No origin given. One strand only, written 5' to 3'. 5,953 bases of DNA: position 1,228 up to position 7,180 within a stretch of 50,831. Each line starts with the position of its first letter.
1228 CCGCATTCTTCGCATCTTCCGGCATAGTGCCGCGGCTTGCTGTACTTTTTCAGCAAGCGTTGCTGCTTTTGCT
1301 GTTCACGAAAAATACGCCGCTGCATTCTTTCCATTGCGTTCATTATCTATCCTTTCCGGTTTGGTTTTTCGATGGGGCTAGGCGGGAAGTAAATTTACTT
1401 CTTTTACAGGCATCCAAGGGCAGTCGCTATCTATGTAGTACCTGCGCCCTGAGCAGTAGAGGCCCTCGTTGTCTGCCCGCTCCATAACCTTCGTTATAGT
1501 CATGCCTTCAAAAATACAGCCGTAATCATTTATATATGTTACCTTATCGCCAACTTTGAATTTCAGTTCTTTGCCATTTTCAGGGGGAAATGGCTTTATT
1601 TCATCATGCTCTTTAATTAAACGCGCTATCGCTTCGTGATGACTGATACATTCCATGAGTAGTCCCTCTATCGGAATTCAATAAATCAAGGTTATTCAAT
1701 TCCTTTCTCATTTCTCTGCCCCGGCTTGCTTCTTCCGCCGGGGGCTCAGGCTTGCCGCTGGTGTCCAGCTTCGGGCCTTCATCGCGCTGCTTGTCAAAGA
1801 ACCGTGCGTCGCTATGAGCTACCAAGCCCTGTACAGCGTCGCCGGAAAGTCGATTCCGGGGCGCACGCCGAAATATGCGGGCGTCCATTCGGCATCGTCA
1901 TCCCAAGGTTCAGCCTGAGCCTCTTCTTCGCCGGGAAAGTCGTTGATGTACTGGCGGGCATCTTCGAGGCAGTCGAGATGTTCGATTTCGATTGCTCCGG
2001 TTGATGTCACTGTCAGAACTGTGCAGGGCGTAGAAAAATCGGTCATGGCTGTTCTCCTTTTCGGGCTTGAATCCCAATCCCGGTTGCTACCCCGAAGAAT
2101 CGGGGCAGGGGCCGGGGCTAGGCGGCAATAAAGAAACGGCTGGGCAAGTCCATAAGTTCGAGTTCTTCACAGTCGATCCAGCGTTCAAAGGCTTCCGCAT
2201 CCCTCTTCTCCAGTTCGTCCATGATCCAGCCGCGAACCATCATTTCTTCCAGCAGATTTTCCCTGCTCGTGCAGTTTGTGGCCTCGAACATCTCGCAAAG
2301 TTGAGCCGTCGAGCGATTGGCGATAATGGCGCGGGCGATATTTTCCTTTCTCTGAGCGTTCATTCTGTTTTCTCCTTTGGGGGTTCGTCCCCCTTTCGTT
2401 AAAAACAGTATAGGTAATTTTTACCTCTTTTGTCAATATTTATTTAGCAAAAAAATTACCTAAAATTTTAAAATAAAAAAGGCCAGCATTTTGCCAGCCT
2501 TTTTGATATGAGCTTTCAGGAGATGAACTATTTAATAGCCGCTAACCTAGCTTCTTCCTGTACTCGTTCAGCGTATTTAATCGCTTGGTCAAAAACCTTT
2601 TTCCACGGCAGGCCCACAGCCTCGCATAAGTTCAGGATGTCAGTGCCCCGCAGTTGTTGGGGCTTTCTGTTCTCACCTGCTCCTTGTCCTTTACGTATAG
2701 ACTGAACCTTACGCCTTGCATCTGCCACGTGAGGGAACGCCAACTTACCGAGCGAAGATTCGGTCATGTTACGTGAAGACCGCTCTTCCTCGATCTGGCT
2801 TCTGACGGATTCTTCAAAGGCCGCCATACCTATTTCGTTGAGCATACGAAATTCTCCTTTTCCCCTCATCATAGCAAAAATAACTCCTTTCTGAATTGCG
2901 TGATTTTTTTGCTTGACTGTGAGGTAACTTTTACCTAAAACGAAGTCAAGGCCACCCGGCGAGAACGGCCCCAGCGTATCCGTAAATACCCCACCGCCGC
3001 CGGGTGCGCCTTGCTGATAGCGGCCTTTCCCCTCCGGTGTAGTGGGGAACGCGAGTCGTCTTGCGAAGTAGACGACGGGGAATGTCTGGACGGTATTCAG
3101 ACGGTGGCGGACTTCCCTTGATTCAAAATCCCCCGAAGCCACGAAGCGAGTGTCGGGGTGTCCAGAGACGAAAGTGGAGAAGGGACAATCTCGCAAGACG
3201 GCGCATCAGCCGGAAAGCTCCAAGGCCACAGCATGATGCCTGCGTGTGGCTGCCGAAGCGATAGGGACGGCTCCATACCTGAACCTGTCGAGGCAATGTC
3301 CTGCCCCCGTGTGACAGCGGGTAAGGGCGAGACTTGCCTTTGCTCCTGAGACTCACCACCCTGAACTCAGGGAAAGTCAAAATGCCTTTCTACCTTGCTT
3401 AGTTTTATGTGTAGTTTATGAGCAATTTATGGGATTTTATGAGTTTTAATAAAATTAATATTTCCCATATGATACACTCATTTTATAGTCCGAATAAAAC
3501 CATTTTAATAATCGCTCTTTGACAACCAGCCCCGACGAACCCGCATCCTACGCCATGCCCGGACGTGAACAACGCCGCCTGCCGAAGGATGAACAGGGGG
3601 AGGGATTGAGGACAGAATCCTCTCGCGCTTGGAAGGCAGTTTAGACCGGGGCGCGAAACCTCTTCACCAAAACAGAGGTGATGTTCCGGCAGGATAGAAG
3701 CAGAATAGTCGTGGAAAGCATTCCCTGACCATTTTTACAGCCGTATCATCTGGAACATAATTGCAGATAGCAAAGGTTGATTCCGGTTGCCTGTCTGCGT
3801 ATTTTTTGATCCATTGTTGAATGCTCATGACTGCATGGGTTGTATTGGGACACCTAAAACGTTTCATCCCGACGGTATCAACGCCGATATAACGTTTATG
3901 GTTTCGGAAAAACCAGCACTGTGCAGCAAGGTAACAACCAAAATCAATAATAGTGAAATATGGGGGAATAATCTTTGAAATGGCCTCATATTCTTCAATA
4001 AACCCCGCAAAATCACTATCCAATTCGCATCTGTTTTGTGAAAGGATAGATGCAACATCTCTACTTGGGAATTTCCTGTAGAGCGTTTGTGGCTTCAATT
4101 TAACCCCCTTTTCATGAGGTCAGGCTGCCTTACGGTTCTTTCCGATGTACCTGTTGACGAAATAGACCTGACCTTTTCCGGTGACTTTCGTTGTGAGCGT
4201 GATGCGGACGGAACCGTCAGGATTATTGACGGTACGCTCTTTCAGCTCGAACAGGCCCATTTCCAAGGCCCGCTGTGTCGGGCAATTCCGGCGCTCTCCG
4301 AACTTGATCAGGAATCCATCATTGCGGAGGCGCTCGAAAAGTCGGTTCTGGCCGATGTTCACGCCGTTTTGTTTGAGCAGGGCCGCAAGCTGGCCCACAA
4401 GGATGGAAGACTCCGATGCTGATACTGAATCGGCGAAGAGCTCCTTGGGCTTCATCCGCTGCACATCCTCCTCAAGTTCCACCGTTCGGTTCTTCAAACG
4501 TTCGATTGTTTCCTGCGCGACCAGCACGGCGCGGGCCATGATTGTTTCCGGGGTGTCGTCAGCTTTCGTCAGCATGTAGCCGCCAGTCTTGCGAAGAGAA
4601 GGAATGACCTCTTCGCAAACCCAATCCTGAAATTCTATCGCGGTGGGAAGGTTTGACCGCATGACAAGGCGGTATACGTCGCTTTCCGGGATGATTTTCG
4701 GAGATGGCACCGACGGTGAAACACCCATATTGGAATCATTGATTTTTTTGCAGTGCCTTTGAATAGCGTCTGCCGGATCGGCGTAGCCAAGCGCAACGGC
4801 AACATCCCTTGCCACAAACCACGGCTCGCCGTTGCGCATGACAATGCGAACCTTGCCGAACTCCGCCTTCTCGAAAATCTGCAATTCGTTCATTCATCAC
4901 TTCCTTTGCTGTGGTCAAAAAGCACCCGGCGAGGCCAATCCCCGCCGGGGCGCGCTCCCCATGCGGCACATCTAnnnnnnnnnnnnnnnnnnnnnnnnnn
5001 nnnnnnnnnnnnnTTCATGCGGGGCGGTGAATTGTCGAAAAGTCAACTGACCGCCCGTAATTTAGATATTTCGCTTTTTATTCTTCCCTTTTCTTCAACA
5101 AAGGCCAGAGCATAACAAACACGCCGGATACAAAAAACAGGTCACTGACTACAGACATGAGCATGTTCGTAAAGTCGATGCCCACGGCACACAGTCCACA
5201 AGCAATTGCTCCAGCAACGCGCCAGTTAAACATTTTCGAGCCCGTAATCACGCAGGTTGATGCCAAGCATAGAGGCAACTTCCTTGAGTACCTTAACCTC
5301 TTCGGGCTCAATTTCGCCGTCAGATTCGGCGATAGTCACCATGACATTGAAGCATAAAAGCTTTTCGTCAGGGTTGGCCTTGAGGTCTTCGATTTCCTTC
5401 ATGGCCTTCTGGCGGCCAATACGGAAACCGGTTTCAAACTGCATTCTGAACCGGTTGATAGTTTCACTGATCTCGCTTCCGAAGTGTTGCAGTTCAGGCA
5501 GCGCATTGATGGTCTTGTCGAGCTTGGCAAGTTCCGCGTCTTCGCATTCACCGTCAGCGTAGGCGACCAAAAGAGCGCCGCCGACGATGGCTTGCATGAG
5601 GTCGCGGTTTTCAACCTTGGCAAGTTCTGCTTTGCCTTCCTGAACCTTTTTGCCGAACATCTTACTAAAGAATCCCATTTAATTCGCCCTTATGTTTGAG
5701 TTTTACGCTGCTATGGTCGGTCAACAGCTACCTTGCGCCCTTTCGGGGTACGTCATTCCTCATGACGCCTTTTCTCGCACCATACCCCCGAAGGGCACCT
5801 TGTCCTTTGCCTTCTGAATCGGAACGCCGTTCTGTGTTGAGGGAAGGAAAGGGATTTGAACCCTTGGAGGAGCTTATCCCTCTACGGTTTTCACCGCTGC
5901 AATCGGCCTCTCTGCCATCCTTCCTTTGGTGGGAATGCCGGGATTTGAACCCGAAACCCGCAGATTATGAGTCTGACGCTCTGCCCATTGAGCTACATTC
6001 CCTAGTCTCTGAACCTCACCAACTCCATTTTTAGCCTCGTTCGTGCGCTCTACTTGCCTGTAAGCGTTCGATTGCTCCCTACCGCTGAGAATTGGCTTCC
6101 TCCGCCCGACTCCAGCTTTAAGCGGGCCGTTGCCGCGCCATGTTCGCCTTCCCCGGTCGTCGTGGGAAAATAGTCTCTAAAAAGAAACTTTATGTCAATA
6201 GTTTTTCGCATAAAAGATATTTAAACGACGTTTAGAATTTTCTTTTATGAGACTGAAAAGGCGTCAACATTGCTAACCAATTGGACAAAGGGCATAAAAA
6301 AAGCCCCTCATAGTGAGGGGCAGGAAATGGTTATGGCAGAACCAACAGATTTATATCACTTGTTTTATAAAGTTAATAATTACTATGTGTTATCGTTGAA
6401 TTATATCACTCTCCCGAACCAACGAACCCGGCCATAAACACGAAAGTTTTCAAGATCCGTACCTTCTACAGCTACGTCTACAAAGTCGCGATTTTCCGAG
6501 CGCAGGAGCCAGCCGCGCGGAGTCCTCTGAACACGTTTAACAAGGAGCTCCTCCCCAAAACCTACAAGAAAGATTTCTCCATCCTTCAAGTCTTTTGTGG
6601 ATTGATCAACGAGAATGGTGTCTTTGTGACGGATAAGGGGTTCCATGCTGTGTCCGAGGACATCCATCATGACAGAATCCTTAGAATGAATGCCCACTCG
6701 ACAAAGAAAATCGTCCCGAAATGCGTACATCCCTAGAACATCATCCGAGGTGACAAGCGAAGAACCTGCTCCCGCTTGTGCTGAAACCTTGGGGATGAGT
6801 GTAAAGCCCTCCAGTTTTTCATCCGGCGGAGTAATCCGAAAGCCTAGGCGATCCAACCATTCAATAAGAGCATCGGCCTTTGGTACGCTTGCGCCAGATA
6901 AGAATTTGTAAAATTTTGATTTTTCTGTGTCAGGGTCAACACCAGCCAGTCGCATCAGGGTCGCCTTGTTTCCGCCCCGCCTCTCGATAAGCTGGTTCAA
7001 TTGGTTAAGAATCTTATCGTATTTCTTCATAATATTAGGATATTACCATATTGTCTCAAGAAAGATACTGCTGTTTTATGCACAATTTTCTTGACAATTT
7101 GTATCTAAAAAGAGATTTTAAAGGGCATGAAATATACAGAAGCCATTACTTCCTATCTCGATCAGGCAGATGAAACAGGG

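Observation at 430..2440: Array of small minus-strand genes separated by a conserved stop-box/hairpin/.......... junction element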

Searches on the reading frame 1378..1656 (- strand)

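Call 13: search_protein_families(library=pfam, max_evalue=0.01, proteins=[window:1378-1656:-])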
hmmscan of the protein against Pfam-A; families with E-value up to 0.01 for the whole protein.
window:1378-1656:- (92 aa): 0 families

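Call 14: search_protein_families(library=phrogs, max_evalue=0.01, proteins=[window:1378-1656:-])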
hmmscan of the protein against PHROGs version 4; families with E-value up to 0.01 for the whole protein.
window:1378-1656:- (92 aa): 2 families
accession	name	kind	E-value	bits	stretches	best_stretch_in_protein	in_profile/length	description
phrog_9730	-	unknown function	0.00021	22.2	1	32-44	2-14/39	-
phrog_13152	-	unknown function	0.0036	18.4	1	26-65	2-41/171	-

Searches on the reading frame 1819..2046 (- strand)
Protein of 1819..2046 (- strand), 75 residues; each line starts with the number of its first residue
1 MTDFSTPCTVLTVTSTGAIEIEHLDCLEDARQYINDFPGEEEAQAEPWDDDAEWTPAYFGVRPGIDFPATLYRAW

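Call 13: search_protein_families(library=pfam, max_evalue=0.01, proteins=[window:1819-2046:-])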
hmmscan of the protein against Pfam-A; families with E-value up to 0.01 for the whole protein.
window:1819-2046:- (75 aa): 0 families

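Call 14: search_protein_families(library=phrogs, max_evalue=0.01, proteins=[window:1819-2046:-])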
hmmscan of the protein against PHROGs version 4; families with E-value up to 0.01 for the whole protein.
window:1819-2046:- (75 aa): 0 families

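Call 68: find_related_loci(query=A5, collection=metagenome_contigs, flank=3000)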
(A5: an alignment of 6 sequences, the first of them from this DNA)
Query A5 (75 aa) in metagenome_contigs; peptide patterns used: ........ (x = any residue, [..] = any of these).
144 stretches matched a pattern; 87 encode a relative of the query (tblastn E <= 1e-3); the best 80 are kept; 80 distinct loci.
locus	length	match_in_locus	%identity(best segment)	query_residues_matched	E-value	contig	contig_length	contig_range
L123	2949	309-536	96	1-75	3e-45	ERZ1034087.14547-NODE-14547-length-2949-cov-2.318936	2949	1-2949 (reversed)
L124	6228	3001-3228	96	1-75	3e-45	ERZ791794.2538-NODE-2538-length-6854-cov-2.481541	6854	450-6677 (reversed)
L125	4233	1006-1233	96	1-75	1e-44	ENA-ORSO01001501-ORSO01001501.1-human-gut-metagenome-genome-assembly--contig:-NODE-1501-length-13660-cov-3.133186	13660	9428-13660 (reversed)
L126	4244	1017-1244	93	1-75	2e-43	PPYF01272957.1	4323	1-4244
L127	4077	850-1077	92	1-75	5e-43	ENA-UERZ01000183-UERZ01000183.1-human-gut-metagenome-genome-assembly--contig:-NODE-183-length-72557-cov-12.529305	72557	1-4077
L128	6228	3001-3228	92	1-75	4e-43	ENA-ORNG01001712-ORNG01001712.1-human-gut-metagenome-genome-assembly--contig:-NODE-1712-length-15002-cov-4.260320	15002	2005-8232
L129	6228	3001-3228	92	1-75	9e-43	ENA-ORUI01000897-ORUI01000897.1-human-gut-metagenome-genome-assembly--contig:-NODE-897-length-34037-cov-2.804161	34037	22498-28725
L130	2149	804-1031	92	1-75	1e-42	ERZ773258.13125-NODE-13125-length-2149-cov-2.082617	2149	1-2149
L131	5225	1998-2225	91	1-75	2e-42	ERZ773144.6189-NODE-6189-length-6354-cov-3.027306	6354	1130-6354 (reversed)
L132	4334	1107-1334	89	1-75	5e-42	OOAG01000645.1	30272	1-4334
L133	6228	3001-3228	91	1-75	1e-41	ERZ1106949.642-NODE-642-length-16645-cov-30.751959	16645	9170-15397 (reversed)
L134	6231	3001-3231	90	1-75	1e-41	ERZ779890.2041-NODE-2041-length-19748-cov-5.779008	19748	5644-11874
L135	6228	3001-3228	91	1-75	1e-41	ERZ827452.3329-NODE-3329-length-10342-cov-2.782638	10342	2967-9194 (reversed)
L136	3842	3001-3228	89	1-75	6e-41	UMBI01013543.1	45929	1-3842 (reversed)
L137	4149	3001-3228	88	1-75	2e-40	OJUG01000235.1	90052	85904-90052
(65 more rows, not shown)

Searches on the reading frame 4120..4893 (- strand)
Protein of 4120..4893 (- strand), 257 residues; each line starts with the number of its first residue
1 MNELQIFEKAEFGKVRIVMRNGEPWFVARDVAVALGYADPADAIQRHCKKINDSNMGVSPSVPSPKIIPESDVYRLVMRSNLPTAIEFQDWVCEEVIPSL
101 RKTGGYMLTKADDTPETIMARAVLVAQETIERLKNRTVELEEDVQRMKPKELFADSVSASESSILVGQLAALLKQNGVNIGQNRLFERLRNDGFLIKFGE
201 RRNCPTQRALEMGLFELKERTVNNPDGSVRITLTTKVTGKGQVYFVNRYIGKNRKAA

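Call 26: search_protein_families(library=pfam, max_evalue=0.001, proteins=[window:4120-4893:-])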
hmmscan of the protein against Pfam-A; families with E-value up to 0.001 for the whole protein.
window:4120-4893:- (257 aa): 2 families
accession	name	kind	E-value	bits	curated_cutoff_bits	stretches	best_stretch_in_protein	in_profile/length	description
PF03374.19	ANT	-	5.2e-30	104.4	25.3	1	141-249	1-105/108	Phage antirepressor protein KilAC domain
PF02498.22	Bro-N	-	8.5e-24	84.4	25.6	1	14-98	1-96/96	BRO family, N-terminal domain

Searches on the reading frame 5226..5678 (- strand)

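Call 26: search_protein_families(library=pfam, max_evalue=0.001, proteins=[window:5226-5678:-])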
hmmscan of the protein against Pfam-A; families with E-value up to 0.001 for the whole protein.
window:5226-5678:- (150 aa): 2 families
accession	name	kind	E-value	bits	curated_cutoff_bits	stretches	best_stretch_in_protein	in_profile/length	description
PF05099.18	TerB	-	4.9e-16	59.5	24.4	1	30-145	3-113/118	Tellurite resistance protein TerB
PF04391.17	DUF533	-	0.00026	21.1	29.6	0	100-134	64-98/178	Protein of unknown function (DUF533)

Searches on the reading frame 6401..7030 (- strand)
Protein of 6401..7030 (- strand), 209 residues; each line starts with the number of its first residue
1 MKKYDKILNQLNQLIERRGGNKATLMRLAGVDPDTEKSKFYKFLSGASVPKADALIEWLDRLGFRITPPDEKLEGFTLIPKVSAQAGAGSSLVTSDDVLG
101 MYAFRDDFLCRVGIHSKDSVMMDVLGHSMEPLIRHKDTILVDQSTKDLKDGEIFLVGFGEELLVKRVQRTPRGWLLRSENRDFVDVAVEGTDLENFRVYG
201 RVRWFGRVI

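Call 26: search_protein_families(library=pfam, max_evalue=0.001, proteins=[window:6401-7030:-])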
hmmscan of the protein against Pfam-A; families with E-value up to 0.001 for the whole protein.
window:6401-7030:- (209 aa): 1 family
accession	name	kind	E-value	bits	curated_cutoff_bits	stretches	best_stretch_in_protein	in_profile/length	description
PF00717.28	Peptidase_S24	-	9.7e-18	64.4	23.3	1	85-202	5-115/116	Peptidase S24-like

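Call 30: search_protein_families(library=ncbifam, max_evalue=0.001, proteins=[window:6401-7030:-])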
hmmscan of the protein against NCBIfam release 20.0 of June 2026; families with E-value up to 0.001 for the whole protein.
window:6401-7030:- (209 aa): 4 families
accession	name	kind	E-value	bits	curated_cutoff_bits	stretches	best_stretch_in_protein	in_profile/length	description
NF007621.2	PRK10276.1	subfamily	1.6e-08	34.6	110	1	119-203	29-111/115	translesion error-prone DNA polymerase V autoproteolytic subunit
TIGR00498.1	lexA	equivalog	4.1e-06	26.5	110.95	1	87-201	87-194/203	transcriptional repressor LexA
TIGR02754.1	sod_Ni_protease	equivalog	0.00086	19.7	63.25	0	124-181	3-67/90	nickel-type superoxide dismutase maturation protease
TIGR02228.1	sigpep_I_arch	equivalog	0.00093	19.1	51.85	0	114-154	27-67/158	signal peptidase I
